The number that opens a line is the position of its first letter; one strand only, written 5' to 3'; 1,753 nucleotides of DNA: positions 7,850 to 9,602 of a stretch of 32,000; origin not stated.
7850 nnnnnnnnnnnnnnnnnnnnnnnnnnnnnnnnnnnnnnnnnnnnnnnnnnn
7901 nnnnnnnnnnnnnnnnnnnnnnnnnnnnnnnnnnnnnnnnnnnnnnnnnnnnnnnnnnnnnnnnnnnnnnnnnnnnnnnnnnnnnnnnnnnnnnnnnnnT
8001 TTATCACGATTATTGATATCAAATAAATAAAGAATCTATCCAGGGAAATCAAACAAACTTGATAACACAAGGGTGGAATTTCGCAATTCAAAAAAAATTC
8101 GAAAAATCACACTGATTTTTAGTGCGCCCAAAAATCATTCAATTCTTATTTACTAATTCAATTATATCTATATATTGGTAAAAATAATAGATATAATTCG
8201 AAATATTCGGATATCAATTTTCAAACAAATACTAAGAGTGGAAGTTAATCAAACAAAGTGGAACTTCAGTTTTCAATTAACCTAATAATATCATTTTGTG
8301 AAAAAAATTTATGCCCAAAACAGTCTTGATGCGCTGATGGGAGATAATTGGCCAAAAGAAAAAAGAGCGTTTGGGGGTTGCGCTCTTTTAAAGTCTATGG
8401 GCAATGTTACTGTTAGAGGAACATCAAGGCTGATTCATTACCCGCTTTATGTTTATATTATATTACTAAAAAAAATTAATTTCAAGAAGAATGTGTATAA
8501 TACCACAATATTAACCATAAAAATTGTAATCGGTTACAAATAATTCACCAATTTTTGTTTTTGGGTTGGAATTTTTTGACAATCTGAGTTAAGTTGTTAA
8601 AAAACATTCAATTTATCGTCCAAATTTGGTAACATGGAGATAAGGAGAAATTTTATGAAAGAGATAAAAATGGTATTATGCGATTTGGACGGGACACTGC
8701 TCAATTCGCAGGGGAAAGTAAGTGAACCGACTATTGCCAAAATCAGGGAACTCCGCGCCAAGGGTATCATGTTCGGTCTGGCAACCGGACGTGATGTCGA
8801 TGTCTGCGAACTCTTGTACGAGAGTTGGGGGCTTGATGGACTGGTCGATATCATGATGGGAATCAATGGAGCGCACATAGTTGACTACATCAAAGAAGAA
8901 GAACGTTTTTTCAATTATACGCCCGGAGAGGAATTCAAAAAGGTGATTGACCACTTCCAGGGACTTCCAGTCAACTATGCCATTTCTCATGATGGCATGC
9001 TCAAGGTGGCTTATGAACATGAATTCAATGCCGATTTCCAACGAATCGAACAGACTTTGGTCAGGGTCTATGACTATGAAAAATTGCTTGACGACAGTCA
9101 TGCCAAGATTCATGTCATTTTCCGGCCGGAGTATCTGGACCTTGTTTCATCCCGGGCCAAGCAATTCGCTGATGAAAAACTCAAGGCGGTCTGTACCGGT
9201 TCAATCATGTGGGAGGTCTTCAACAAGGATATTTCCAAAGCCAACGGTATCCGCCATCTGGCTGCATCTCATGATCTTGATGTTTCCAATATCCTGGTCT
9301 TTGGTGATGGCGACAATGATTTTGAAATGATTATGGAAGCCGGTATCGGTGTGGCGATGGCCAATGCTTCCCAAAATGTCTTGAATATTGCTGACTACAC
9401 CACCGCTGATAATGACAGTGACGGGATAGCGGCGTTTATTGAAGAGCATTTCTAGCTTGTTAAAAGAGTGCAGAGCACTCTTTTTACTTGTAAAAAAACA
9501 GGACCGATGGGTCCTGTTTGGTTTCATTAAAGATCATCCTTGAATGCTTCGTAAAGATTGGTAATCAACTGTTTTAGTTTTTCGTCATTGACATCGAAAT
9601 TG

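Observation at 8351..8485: Free-standing promoter-to-terminator unit: candidate ~100-nt sRNA with two exposed C-rich loops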

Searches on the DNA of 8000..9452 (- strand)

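Call 4: search_rna_families(source=window, start=8000, end=8700, threshold=evalue, max_evalue=10, show_alignments=3)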
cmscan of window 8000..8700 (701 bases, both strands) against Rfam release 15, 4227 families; matches with E-value up to 10: 6.
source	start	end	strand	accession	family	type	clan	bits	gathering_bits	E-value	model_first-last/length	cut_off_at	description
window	8583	8662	+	RF00153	SNORD62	Gene; snRNA; snoRNA; CD-box;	CL00068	18.8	39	0.92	1-86/86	no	Small nucleolar RNA SNORD62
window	8090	8168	-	RF01733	atoC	Cis-reg;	-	18.6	50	1.6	1-93/93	no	atoC RNA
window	8030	8144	+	RF02316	TtnuHACA9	Gene; snRNA; snoRNA; HACA-box;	-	16.1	100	9.3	1-135/135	no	Tetrahymena snoRNA TtnuHACA9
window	8043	8083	-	RF03485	mir-4000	Gene; miRNA;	-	14.9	58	6.5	1-54/54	no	mir-4000 microRNA precursor family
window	8509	8573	+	RF01396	isrN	Gene; sRNA;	-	10.9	44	9.7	1-143/143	no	isrN Hfq binding RNA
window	8210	8275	+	RF01478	rli47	Gene; sRNA;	-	10.3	200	2.7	1-508/508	no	Listeria sRNA rli47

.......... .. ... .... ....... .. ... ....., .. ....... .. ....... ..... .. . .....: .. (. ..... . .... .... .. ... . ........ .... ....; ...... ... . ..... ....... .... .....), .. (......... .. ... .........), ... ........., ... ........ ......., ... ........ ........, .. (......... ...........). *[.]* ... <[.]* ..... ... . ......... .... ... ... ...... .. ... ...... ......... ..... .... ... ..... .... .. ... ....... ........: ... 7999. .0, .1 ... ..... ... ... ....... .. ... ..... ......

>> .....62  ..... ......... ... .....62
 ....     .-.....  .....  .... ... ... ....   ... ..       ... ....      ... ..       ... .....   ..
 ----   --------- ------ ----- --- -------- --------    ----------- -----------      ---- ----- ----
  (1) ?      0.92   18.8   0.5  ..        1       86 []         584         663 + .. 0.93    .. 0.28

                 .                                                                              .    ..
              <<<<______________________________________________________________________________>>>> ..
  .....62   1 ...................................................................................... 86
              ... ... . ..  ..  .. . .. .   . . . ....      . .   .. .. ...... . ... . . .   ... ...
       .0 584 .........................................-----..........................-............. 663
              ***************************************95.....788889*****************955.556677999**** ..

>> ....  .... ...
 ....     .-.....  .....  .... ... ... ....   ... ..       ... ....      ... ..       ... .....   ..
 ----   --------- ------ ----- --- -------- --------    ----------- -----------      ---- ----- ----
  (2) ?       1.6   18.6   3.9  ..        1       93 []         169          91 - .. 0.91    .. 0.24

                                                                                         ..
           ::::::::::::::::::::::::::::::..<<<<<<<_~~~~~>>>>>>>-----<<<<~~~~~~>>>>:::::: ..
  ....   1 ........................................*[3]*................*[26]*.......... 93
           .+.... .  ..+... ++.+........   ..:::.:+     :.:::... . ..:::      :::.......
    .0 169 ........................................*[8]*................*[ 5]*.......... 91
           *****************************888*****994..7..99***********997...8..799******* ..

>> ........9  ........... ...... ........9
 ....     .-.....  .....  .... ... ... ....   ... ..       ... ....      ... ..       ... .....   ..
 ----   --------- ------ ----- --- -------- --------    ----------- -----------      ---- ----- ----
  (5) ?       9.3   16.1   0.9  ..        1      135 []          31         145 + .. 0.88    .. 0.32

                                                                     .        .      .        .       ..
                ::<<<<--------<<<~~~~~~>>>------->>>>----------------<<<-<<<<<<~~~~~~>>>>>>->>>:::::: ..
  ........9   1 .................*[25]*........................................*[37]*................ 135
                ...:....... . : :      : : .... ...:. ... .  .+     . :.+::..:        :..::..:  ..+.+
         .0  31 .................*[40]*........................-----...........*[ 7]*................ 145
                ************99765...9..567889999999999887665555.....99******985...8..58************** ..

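Call 24: build_rna_model(alignment_id=A2)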
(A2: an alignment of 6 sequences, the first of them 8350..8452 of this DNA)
Model R1 built from alignment A2 (6 sequences, 112 columns); structure: RNAalifold consensus.
model positions 103; base pairs 27; branch points 2; effective number of sequences 0.95; information 0.59 bits per position. Calibrated on 0.2 Mb of random sequence (short: E-values are rough).
structure used (alignment columns):
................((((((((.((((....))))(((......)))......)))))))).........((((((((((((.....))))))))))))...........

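Call 25: search_with_rna_model(model_id=R1, sources=[window, L001, L002, L003, L004, L005, L006, L007, L008, L009, L010, L011, L012, L013, L014, L015, L016, L017, L018, L019, L020, L021, L022, L023, L024, L025, L026, L027, L028, L029, L030], max_evalue=10)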
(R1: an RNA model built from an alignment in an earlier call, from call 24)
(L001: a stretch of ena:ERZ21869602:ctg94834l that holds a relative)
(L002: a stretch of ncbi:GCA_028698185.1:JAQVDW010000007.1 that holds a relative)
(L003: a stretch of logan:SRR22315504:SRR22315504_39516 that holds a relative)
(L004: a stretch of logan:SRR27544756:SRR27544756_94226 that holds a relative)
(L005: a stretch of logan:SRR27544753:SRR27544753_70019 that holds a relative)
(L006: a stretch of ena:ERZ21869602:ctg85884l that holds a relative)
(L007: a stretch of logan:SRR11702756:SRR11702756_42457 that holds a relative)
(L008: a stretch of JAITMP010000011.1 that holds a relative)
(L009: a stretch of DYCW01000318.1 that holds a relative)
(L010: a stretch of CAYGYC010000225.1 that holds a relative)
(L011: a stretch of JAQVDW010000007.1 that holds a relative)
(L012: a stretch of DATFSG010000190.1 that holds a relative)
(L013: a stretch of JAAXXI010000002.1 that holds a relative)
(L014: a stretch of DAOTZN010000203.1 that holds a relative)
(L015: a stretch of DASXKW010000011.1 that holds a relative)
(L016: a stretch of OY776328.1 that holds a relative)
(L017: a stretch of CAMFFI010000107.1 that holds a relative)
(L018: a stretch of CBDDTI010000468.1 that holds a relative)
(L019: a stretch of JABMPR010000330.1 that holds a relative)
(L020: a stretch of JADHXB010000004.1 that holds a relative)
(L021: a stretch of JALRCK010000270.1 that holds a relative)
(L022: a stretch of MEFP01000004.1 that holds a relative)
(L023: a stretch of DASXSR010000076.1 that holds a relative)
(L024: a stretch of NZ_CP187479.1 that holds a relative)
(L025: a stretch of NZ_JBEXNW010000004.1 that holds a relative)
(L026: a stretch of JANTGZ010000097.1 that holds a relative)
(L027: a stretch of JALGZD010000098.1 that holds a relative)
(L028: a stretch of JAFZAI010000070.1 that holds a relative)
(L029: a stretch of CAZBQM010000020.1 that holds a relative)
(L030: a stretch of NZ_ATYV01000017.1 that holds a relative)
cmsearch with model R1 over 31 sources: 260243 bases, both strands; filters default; matches with E-value up to 10: 14.
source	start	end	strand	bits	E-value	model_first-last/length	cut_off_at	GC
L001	5745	5847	-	128.1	1.6e-26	1-103/103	no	0.38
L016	3827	3929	+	128.1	1.6e-26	1-103/103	no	0.38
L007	996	1098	-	127.2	2.5e-26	1-103/103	no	0.36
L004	833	934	-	125.4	6.3e-26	1-103/103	no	0.4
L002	5746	5847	-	125.2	7e-26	1-103/103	no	0.4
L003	960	1061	-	125.2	7e-26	1-103/103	no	0.4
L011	2244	2345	+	125.2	7e-26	1-103/103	no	0.4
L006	5744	5847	-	124.3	1.1e-25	1-103/103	no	0.39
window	8352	8454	-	105.5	2.1e-21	1-103/103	no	0.41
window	6267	6334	+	17.2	0.25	1-103/103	no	0.29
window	9453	9530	-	16.4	0.36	1-103/103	no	0.37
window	9395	9493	+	15.4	0.63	1-103/103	no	0.42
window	8299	8398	+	14.1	1.3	1-103/103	no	0.39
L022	4569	4596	-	10.2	9.7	21-48/103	no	0.43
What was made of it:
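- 8352..8451 (-): Predicted transcript, ~98-100 nt (start at about 8451-8450 in ACAUAAAGC; end in the U-run). CM R1 hits 8352-8454 at 105 bits, E=2e-21 (call 25).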

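Call 30: search_with_rna_model(model_id=R1, sources=[L031, L032, L033, L034], max_evalue=1, show_alignments=3)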
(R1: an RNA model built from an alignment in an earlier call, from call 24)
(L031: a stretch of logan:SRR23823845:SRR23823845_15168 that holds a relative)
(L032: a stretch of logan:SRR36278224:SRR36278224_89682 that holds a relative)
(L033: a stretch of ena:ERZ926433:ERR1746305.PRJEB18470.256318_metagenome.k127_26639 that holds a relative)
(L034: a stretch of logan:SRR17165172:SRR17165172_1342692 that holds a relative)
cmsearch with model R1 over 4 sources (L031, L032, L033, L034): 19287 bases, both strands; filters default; matches with E-value up to 1: 3.
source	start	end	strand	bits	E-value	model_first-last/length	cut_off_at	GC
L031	962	1063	-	125.2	5.2e-27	1-103/103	no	0.4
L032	962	1063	-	125.2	5.2e-27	1-103/103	no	0.4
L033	3492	3593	-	125.2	5.2e-27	1-103/103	no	0.4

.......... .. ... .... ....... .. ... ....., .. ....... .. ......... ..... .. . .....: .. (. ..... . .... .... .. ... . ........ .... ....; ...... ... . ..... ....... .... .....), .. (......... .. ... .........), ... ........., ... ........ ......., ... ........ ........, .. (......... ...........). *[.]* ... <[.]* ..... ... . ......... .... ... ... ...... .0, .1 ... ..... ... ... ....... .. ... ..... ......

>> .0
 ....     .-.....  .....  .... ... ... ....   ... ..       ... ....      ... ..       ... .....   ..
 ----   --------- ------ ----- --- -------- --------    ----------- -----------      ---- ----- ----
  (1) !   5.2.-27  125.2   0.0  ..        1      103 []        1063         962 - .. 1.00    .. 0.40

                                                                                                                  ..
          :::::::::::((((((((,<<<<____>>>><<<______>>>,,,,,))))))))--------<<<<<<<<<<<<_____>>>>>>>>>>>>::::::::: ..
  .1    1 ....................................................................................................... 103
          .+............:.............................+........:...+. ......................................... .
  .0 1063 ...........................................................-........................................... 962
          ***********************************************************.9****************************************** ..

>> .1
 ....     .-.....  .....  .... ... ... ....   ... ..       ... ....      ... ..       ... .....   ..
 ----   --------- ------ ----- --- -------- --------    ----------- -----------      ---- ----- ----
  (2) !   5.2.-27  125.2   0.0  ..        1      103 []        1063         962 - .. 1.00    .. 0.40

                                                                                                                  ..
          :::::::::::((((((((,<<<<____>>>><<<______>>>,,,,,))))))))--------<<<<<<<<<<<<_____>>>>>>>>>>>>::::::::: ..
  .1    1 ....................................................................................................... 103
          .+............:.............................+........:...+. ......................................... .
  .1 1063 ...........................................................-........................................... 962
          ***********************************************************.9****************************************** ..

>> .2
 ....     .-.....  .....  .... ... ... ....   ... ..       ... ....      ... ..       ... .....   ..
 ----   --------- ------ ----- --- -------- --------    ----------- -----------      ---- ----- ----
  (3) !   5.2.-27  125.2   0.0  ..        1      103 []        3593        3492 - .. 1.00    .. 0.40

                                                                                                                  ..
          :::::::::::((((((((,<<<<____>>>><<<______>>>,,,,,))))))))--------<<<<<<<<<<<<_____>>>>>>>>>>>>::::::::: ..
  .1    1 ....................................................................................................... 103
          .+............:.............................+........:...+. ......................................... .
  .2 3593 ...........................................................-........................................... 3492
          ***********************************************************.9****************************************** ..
